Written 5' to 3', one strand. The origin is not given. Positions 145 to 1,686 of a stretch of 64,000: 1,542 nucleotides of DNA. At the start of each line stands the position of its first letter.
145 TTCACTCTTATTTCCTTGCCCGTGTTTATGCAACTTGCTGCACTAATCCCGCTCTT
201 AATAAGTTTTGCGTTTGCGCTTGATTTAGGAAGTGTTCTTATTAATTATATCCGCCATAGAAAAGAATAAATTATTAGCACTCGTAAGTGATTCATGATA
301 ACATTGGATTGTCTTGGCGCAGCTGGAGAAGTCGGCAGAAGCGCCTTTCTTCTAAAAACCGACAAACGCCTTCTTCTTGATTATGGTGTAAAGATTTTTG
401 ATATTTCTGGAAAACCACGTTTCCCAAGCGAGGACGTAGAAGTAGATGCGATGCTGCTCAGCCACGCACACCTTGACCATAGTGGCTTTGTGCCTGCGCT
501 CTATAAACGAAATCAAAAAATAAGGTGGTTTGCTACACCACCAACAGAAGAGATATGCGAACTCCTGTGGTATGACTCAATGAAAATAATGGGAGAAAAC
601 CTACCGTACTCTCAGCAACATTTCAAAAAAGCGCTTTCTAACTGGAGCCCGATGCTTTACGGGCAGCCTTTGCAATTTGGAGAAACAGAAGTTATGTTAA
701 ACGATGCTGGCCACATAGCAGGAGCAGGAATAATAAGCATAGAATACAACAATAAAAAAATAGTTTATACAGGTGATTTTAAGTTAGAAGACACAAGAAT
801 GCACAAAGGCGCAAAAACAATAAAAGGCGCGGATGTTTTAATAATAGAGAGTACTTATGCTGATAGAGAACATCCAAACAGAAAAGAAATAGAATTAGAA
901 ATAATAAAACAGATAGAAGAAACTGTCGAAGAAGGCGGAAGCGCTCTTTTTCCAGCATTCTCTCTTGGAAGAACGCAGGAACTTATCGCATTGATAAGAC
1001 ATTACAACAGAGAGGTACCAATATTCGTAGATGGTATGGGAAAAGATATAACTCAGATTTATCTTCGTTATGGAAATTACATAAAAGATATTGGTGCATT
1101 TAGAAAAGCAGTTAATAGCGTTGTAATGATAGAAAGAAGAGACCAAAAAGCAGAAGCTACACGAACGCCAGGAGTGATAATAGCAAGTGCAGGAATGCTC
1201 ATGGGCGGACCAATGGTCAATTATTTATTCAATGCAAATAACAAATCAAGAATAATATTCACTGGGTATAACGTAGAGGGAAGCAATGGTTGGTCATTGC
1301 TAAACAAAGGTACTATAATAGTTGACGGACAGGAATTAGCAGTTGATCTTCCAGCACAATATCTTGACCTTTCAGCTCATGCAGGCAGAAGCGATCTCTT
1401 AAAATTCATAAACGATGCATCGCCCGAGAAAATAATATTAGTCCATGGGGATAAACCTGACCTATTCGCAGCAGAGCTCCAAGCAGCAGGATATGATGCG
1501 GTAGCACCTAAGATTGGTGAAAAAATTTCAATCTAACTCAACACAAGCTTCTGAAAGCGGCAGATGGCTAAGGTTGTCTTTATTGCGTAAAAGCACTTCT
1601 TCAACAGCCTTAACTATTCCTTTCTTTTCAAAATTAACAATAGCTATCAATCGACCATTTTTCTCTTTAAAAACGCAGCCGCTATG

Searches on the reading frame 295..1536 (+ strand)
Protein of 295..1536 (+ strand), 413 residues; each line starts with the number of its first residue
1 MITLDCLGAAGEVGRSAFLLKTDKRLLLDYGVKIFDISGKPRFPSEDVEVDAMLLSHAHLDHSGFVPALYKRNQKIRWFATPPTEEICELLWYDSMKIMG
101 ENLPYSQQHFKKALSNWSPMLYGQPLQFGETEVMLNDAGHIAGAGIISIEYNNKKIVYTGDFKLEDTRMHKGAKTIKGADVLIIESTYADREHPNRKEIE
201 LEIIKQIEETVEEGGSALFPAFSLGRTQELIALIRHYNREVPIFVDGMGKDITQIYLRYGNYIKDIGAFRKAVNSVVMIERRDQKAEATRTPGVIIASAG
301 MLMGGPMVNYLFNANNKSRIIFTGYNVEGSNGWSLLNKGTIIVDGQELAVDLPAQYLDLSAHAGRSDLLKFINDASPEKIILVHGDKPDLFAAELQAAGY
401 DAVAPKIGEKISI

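Call 75: find_encoding_contigs(protein=window:295-1536:+, flank=10000, max_places=2)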
Protein window:295-1536:+ (413 aa): 9 contigs read that carry it; 2 places shown.
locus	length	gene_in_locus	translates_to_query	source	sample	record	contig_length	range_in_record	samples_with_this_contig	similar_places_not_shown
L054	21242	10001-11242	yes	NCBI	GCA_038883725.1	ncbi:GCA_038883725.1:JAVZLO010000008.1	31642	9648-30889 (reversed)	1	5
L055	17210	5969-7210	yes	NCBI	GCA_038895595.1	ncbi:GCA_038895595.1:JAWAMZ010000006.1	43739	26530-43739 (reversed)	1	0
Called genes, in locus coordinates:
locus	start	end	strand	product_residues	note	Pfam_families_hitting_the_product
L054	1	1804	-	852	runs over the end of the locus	PF00082:Peptidase_S8, PF05048:NosD, PF13229:Beta_helix, PF05048:NosD, PF13229:Beta_helix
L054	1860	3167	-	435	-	-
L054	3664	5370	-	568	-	-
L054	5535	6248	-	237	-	-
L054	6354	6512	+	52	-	-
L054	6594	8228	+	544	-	PF01063:Aminotran_4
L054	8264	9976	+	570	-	PF00999:Na_H_Exchanger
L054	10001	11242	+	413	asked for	PF00753:Lactamase_B (faint), PF23023:Anti-Pycsar_Apyc1, PF12706:Lactamase_B_2, PF16661:Lactamase_B_6, PF10996:Beta-Casp, PF07521:RMMBL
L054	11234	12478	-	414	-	PF18144:SMODS (weak), PF01909:NTP_transf_2, PF09249:tRNA_NucTransf2, PF21133:CAA_C (weak)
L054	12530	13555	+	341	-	PF26356:Pelota_N, PF03464:eRF1_2 (weak), PF03465:eRF1_3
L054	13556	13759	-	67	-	PF11127:YgaP-like_TM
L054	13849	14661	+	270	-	-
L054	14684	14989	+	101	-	PF01883:FeS_assembly_P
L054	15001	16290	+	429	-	PF00753:Lactamase_B, PF19583:ODP (faint), PF23023:Anti-Pycsar_Apyc1, PF12706:Lactamase_B_2, PF16661:Lactamase_B_6, PF10996:Beta-Casp, PF07521:RMMBL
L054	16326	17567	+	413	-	PF13393:tRNA-synt_His, PF00587:tRNA-synt_2b (weak), PF03129:HGTP_anticodon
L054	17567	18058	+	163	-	-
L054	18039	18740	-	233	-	PF05625:PAXNEB (faint), PF06745:ATPase, PF13173:AAA_14 (weak)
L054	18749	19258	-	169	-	PF27325:MJ0538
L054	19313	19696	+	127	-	-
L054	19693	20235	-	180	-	PF01997:Translin (faint)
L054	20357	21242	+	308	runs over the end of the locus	PF02729:OTCace_N, PF00185:OTCace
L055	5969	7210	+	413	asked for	PF00753:Lactamase_B (faint), PF23023:Anti-Pycsar_Apyc1, PF12706:Lactamase_B_2, PF16661:Lactamase_B_6, PF10996:Beta-Casp, PF07521:RMMBL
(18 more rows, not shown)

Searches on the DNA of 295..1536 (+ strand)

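Call 78: search_rna_families(sources=[L054, L046], threshold=gathering)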
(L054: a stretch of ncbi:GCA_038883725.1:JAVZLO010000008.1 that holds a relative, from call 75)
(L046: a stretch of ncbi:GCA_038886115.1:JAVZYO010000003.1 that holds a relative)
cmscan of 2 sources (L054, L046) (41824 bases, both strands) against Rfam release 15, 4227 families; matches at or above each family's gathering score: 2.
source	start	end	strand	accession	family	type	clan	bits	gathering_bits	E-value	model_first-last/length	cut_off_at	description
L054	3553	3627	-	RF00005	tRNA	Gene; tRNA;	CL00001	60.5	29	8.4e-11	1-71/71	no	tRNA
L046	10617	10716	+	RF00005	tRNA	Gene; tRNA;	CL00001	52.9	29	1.1e-08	1-71/71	no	tRNA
